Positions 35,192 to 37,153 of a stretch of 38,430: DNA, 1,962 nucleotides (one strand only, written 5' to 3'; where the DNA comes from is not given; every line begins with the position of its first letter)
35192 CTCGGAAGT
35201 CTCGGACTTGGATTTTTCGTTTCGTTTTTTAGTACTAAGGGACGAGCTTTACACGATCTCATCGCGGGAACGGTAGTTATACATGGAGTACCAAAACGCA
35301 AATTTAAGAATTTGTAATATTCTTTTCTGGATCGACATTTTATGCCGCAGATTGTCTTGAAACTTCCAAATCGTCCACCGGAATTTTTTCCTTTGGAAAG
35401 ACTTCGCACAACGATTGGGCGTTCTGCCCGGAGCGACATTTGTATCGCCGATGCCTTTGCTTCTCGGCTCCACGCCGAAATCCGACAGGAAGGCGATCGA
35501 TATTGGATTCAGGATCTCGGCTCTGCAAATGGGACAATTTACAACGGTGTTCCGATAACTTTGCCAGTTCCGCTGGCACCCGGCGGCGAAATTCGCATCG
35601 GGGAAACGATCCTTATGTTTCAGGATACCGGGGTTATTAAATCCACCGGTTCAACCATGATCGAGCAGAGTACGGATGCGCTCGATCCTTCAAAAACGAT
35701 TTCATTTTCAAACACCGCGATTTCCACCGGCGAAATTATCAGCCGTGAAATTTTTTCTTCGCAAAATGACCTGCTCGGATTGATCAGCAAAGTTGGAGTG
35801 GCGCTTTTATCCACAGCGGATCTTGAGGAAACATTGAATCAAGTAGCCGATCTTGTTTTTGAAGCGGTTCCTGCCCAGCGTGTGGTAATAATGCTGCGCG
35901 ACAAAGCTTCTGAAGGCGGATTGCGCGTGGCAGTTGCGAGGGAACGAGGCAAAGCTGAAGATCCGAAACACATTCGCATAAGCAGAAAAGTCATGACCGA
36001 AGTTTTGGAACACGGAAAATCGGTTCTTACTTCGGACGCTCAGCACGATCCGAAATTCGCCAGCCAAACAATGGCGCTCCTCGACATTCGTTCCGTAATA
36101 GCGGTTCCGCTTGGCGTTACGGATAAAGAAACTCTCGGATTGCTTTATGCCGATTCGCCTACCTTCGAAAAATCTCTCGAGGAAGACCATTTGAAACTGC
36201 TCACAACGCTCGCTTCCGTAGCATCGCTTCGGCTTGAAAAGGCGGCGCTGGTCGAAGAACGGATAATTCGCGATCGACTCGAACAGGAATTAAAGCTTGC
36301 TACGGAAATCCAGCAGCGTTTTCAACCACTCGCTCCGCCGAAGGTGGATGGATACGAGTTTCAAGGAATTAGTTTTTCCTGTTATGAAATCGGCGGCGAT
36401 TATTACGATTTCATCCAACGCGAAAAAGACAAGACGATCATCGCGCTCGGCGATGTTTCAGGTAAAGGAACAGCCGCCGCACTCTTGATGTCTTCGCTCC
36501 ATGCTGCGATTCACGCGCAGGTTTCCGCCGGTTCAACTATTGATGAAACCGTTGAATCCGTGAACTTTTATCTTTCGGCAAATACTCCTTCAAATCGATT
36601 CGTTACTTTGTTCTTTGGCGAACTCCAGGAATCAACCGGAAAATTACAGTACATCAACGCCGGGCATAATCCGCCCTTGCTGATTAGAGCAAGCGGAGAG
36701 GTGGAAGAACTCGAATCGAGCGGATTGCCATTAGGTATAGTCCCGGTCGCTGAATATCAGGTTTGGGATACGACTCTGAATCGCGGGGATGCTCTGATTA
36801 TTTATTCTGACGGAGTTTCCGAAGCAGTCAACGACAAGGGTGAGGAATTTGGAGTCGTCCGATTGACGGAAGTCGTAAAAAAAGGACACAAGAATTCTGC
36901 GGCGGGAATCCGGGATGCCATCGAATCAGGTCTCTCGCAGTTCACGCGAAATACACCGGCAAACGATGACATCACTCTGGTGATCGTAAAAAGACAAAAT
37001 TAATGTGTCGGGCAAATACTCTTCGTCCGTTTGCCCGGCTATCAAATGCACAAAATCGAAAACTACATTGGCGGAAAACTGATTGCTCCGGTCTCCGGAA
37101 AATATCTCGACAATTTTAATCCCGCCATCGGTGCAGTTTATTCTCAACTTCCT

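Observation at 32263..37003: Compact phosphothreonine-signalling operon (ZnR-FHA, ZnR-kinase-ZnR-FHA, RDD, FHA-GAF-PP2C) with no recognisable output, divergent from an ABC exporter operon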

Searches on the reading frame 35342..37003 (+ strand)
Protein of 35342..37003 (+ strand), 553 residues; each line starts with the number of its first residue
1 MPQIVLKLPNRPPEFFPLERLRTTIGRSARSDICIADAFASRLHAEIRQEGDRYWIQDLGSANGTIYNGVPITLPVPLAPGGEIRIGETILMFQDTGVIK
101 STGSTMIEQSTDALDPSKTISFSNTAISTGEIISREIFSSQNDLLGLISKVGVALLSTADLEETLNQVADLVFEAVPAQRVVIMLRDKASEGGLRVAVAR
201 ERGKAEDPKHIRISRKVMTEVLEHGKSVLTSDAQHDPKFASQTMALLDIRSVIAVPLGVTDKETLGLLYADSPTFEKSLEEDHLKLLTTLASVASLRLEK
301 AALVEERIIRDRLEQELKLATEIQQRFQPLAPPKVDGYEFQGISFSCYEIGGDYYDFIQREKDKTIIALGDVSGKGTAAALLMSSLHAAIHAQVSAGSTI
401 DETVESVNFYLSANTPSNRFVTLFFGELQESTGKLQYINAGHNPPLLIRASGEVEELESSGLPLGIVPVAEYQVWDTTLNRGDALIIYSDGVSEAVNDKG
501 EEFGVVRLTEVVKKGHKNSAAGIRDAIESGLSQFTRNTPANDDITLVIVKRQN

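Call 3: search_protein_families(library=pfam, proteins=[window:35342-37003:+], max_evalue=0.01)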
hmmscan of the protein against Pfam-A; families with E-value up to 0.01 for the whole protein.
window:35342-37003:+ (553 aa): 6 families
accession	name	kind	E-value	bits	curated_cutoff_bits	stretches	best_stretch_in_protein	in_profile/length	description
PF07228.17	SpoIIE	-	1.3e-49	169.3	25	1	362-551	2-191/192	Stage II sporulation protein E (SpoIIE)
PF00498.31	FHA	-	1.7e-18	67.3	20.7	1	23-87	1-67/67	FHA domain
PF01590.32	GAF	-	1.5e-13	51.8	22.4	1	160-297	1-132/133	GAF domain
PF13492.12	GAF_3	-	4.1e-13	50.3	27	1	160-299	1-128/129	GAF domain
PF16697.10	Yop-YscD_cpl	-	5e-13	49.6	33.2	1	16-95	12-92/94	Inner membrane component of T3SS, cytoplasmic domain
PF13185.12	GAF_2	-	9e-13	49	28.6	1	158-297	1-134/136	GAF domain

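Call 8: find_encoding_contigs(protein=window:35342-37003:+, flank=10000, max_places=6)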
Protein window:35342-37003:+ (553 aa): 2 contigs read that carry it; 2 places shown.
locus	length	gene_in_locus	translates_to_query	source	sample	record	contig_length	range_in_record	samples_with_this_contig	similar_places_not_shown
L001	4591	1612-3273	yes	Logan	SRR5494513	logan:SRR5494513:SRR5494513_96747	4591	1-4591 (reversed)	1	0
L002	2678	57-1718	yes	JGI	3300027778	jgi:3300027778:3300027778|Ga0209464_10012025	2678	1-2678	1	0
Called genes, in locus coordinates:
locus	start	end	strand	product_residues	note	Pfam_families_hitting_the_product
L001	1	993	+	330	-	?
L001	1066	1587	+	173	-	PF06271:RDD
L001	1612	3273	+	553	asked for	PF16697:Yop-YscD_cpl, PF00498:FHA, PF01590:GAF, PF13185:GAF_2, PF13492:GAF_3, PF07228:SpoIIE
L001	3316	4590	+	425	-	?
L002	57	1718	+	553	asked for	PF16697:Yop-YscD_cpl, PF00498:FHA, PF01590:GAF, PF13185:GAF_2, PF13492:GAF_3, PF07228:SpoIIE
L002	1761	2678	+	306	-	?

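Call 10: find_homologous_proteins(query=window:35342-37003:+, max_evalue=1e-20)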
Query window:35342-37003:+ (553 aa): 7567 proteins with E <= 1e-20 among 8000 candidates; the best 120 are listed.
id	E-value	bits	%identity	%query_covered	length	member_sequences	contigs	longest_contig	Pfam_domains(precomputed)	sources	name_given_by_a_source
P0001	0.0e+0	1204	100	100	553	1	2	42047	PF13185.13,PF00498.32,PF01590.33,PF16697.11,PF13492.13,PF07228.18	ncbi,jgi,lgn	-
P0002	1.0e-239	815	68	100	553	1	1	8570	PF13185.13,PF00498.32,PF01590.33,PF16697.11,PF13492.13,PF07228.18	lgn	-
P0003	5.7e-237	806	67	100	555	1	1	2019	PF13185.13,PF00498.32,PF01590.33,PF16697.11,PF13492.13,PF07228.18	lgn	-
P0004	1.9e-236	804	66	100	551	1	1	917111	PF13185.13,PF00498.32,PF01590.33,PF16697.11,PF13492.13,PF07228.18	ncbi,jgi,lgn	jgi:serine phosphatase RsbU (regulator of sigma subunit)/pSer/pThr/pTyr-binding forkhead associated 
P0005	2.5e-236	803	66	100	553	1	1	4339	PF13185.13,PF00498.32,PF01590.33,PF16697.11,PF13492.13,PF07228.18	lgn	-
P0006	8.9e-236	802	66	100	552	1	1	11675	PF13185.13,PF00498.32,PF01590.33,PF16697.11,PF13492.13,PF07228.18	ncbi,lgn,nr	ncbi:MAG TPA: SpoIIE family protein phosphatase [Pyrinomonadaceae bacterium]|nr:SpoIIE family protei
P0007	1.1e-235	801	67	100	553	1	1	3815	PF13185.13,PF00498.32,PF01590.33,PF16697.11,PF13492.13,PF07228.18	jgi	jgi:sigma-B regulation protein RsbU (phosphoserine phosphatase)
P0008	4.7e-235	799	65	100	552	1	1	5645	PF13185.13,PF00498.32,PF01590.33,PF16697.11,PF13492.13,PF07228.18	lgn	-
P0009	5.3e-235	799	66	100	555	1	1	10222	PF13185.13,PF00498.32,PF01590.33,PF16697.11,PF13492.13,PF07228.18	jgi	jgi:phosphoserine phosphatase RsbU/P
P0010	5.6e-235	799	66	100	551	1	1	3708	PF13185.13,PF00498.32,PF01590.33,PF16697.11,PF13492.13,PF07228.18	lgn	-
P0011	7.1e-235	799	66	100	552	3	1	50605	PF13185.13,PF00498.32,PF01590.33,PF16697.11,PF13492.13,PF07228.18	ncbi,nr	ncbi:MAG: SpoIIE family protein phosphatase [Pyrinomonadaceae bacterium]|nr:SpoIIE family protein ph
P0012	7.4e-235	799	66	100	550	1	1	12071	PF13185.13,PF00498.32,PF01590.33,PF16697.11,PF13492.13,PF07228.18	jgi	jgi:serine phosphatase RsbU (regulator of sigma subunit)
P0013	1.1e-234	798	66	100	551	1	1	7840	PF13185.13,PF00498.32,PF01590.33,PF16697.11,PF13492.13,PF07228.18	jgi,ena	jgi:serine phosphatase RsbU (regulator of sigma subunit)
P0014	1.2e-234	798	66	100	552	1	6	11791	PF13185.13,PF00498.32,PF01590.33,PF16697.11,PF13492.13,PF07228.18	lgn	-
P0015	1.7e-234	797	66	100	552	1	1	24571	PF13185.13,PF00498.32,PF01590.33,PF16697.11,PF13492.13,PF07228.18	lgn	-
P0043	1.4e-232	791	66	100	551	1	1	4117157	PF13185.13,PF00498.32,PF01590.33,PF16697.11,PF13492.13,PF07228.18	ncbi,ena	-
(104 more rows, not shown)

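Call 11: find_encoding_contigs(protein=P0043, flank=10000, max_places=2)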
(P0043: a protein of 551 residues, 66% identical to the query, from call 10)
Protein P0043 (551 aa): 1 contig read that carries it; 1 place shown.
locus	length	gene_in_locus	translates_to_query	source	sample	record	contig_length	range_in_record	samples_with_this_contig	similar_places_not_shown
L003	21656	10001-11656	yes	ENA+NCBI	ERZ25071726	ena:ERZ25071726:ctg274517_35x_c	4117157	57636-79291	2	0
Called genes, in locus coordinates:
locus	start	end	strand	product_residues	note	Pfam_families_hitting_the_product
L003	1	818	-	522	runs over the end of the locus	PF00890:FAD_binding_2, PF01266:DAO, PF03486:HI0933_like (faint), PF07992:Pyr_redox_2 (faint), PF02910:Succ_DH_flav_C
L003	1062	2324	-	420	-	PF12704:MacB_PCD, PF02687:FtsX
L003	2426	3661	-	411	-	PF12704:MacB_PCD, PF02687:FtsX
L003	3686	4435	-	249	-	PF02463:SMC_N (faint), PF00005:ABC_tran, PF13304:AAA_21 (faint)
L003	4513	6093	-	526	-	PF25917:BSH_RND, PF25984:BSH_YknX (weak), PF25876:HH_MFP_RND, PF25990:Beta-barrel_YknX, PF26002:Beta-barrel_AprE, PF25989:YknX_C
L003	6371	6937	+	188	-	PF16697:Yop-YscD_cpl (weak), PF00498:FHA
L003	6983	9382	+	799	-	PF13240:Zn_Ribbon_1 (weak), PF00069:Pkinase, PF07714:PK_Tyr_Ser-Thr, PF03109:ABC1 (faint), PF00498:FHA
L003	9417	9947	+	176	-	PF06271:RDD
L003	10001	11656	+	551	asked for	PF16697:Yop-YscD_cpl, PF00498:FHA, PF01590:GAF, PF13185:GAF_2, PF13492:GAF_3, PF07228:SpoIIE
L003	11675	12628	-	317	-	-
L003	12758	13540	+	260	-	-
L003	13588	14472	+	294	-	PF01553:Acyltransferase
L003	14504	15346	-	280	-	PF03807:F420_oxidored, PF14748:P5CR_dimer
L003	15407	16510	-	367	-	PF12704:MacB_PCD, PF02687:FtsX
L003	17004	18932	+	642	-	-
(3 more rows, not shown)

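Call 12: find_encoding_contigs(protein=P0004, flank=10000, max_places=2)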
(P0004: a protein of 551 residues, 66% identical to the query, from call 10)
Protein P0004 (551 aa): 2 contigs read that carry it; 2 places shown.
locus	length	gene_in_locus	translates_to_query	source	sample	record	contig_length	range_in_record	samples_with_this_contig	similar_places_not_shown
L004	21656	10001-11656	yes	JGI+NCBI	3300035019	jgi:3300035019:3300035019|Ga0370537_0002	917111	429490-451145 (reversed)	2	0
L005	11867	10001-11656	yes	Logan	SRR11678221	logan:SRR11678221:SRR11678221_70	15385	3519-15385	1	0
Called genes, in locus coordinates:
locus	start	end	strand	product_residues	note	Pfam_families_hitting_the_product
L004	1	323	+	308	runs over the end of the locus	PF04893:Yip1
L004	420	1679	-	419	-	PF12704:MacB_PCD, PF02687:FtsX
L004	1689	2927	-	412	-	PF12704:MacB_PCD, PF02687:FtsX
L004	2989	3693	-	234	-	-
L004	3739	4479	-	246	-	PF02463:SMC_N (weak), PF00005:ABC_tran, PF13304:AAA_21 (faint)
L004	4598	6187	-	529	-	PF25917:BSH_RND, PF25984:BSH_YknX, PF25990:Beta-barrel_YknX, PF26002:Beta-barrel_AprE (weak), PF25989:YknX_C (weak)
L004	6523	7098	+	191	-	PF13240:Zn_Ribbon_1 (weak), PF16697:Yop-YscD_cpl (weak), PF00498:FHA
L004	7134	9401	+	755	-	PF13240:Zn_Ribbon_1 (weak), PF00069:Pkinase, PF01636:APH (faint), PF03109:ABC1 (faint), PF07714:PK_Tyr_Ser-Thr, PF00498:FHA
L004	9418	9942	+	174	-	PF06271:RDD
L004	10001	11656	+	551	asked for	PF16697:Yop-YscD_cpl, PF00498:FHA, PF01590:GAF, PF13185:GAF_2, PF13492:GAF_3, PF07228:SpoIIE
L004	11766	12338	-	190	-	PF07638:Sigma70_ECF, PF08281:Sigma70_r4_2, PF04545:Sigma70_r4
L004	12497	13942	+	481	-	PF14371:DUF4412 (weak)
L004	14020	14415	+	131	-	-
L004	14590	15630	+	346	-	PF08100:Dimerisation, PF00891:Methyltransf_2, PF08242:Methyltransf_12 (faint)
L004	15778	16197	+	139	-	-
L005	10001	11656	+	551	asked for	PF16697:Yop-YscD_cpl, PF00498:FHA, PF01590:GAF, PF13185:GAF_2, PF13492:GAF_3, PF07228:SpoIIE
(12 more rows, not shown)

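Call 31: search_protein_representatives(protein=window:35342-37003:+)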
Query: 553 residues. Proteins with E-value up to 0.001 (for the whole library): 139798; up to 1e-10: 69873; up to 1e-30: 11229. The best 150 are listed.
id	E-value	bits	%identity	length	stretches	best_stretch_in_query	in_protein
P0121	1.8e-193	660.4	59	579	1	1-552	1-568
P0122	7.7e-171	585.7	52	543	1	1-552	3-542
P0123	1.3e-141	489.3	46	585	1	5-552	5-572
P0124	1.3e-129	449.7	58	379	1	176-552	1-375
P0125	6.8e-129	447.4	46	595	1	15-551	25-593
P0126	3.9e-127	441.6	44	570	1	17-551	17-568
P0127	3.3e-126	438.5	43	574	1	5-552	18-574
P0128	5.2e-124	431.3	54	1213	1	145-551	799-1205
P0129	1.9e-121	422.8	50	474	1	140-552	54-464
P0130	7.2e-121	420.9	41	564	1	3-552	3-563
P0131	3.0e-119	415.5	41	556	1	3-551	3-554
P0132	1.1e-115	403.7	50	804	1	142-552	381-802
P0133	1.3e-114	400.2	40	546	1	7-551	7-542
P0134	2.1e-112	393.0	44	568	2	144-551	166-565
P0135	1.1e-110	387.3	41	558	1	1-551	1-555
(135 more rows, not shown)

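Call 35: find_related_loci(query=A5, collection=genome_contigs, flank=10000)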
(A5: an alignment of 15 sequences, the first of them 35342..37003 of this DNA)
Query A5 (553 aa) in genome_contigs; peptide patterns used: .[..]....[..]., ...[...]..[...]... (x = any residue, [..] = any of these).
600 stretches matched a pattern (row limit reached: there are more); 592 encode a relative of the query (tblastn E <= 1e-3); the best 80 are kept; 80 distinct loci.
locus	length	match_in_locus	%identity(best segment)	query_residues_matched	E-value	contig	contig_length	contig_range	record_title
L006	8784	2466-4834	64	1-552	0e+0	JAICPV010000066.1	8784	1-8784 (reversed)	MAG: Pyrinomonadaceae bacterium isolate TY_FP_2_bin.49 k141_1713508_length_8784_cov_9.0000, whole genome shotgun sequenc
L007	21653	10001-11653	64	1-552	0e+0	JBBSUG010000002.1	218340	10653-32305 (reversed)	MAG: Pyrinomonadales bacterium isolate SVL2_sbin.4 SVL2_sbin.4_k141_892747_length_218340_cov_22.7303, whole genome shotg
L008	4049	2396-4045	65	1-551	0e+0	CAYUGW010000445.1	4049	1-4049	MAG TPA_asm: uncultured Blastocatellaceae bacterium isolate SRP072547_co1_437 genome assembly, contig: NODE_53121_length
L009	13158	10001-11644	64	1-549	0e+0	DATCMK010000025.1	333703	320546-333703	MAG TPA_asm: Pyrinomonadaceae bacterium isolate SMAG_U7147 k141_8124, whole genome shotgun sequence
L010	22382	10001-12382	65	1-551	0e+0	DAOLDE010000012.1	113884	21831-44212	MAG TPA_asm: Pyrinomonadaceae bacterium isolate AMR_MDS_0146 NODE_39_length_113884_cov_17.784396, whole genome shotgun s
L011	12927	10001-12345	62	1-551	0e+0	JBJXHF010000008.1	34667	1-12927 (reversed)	MAG: Pyrinomonadaceae bacterium isolate F1F2.bin.113 k127_3100341, whole genome shotgun sequence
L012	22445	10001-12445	59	1-551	0e+0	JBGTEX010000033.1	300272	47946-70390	MAG: Pyrinomonadaceae bacterium isolate JTS-RE178 k141_3300879, whole genome shotgun sequence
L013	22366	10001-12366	62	1-552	0e+0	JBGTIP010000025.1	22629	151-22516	MAG: Pyrinomonadaceae bacterium isolate JTS-RE267 k141_7370499, whole genome shotgun sequence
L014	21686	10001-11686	58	1-552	0e+0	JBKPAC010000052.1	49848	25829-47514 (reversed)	MAG: Acidobacteriota bacterium isolate GB_HAYS_MAG_00017 GB_HAYS_000001330460, whole genome shotgun sequence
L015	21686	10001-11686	58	1-552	0e+0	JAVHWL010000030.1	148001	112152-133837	MAG: Acidobacteriota bacterium isolate BP_24 scaffold_5992417, whole genome shotgun sequence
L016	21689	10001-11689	57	1-552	0e+0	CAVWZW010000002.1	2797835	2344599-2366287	MAG: Pyrinomonadaceae bacterium isolate MFD04212.bin.2.234 genome assembly, contig: contig_1519, whole genome shotgun se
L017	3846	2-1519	63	45-551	0e+0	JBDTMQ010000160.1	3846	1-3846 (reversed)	MAG: Acidobacteriota bacterium isolate cluster3_bin.13 NODE_146740_length_3846_cov_4.455289, whole genome shotgun sequen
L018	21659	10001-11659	65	1-552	0e+0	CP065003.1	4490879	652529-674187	MAG: Acidobacteriota bacterium isolate Kalu_18-Q3-R12-55_MAXAC.185_cln chromosome, complete genome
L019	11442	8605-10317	57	1-552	0e+0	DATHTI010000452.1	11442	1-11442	MAG TPA_asm: Pyrinomonadaceae bacterium isolate SMAG_U16073 k141_1748427, whole genome shotgun sequence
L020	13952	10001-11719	54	1-552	0e+0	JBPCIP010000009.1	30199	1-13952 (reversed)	MAG: Pyrinomonadaceae bacterium isolate TH_ant_mag_3 S1Ck127_4380332_flag_0_multi_13.9914_len_30199, whole genome shotgu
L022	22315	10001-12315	55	1-553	0e+0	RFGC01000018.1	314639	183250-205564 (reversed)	MAG: Acidobacteria bacterium isolate J014 k99_677443, whole genome shotgun sequence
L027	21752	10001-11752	41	1-551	5e-142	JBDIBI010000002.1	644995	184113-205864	MAG: Blastocatellia bacterium isolate AS-MICRO-OLR.206 NODE_9_length_644995_cov_36.028596, whole genome shotgun sequence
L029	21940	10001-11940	40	18-551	8e-118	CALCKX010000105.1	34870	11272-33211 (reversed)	MAG: uncultured Chloracidobacterium sp. isolate N1_Bin_MAXBIN__140_1 genome assembly, contig: c_000000984254, whole geno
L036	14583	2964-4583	32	17-551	5e-85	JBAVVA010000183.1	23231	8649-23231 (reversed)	MAG: Candidatus Aminicenantales bacterium isolate MFD01683_ilm_asm_bin15 k127_36928, whole genome shotgun sequence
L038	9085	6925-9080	41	11-335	3e-72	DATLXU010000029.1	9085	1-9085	MAG TPA_asm: Blastocatellia bacterium isolate SMAG_U13254 k141_492993, whole genome shotgun sequence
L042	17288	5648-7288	31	4-550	1e-68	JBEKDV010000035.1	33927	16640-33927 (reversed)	MAG: Candidatus Solibacter sp. isolate SPRUCE 191 SPRUCE_191_35, whole genome shotgun sequence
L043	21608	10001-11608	33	22-551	2e-68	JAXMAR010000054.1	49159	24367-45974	MAG: Gemmataceae bacterium isolate STL-PLA15 C1.191.fa-54, whole genome shotgun sequence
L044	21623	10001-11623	31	2-550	4e-69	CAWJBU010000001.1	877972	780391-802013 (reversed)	MAG: uncultured Acidobacteriota bacterium isolate MFD09286.bin.1.138 genome assembly, contig: contig_18999, whole genome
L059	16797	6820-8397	30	22-547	3e-58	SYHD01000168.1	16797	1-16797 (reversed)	MAG: Planctomycetia bacterium isolate F1-60-MAGs120 F1-60__c323540, whole genome shotgun sequence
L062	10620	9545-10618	38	18-343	4e-57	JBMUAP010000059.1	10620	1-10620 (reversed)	MAG: Blastocatellia bacterium isolate LKB_V7_S19_100percent_par_LKB_V7_S19_metabat.157 NODE_5108_length_10620_cov_4.0072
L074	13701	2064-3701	29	24-550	1e-53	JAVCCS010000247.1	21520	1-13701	MAG: Candidatus Theseobacter exili isolate MAG_3300035698_1968 Ga0374944_279790, whole genome shotgun sequence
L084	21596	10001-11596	30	18-551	1e-64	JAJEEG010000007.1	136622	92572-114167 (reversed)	MAG: Candidatus Latescibacterota bacterium isolate p16x34bins.14 k141_660706, whole genome shotgun sequence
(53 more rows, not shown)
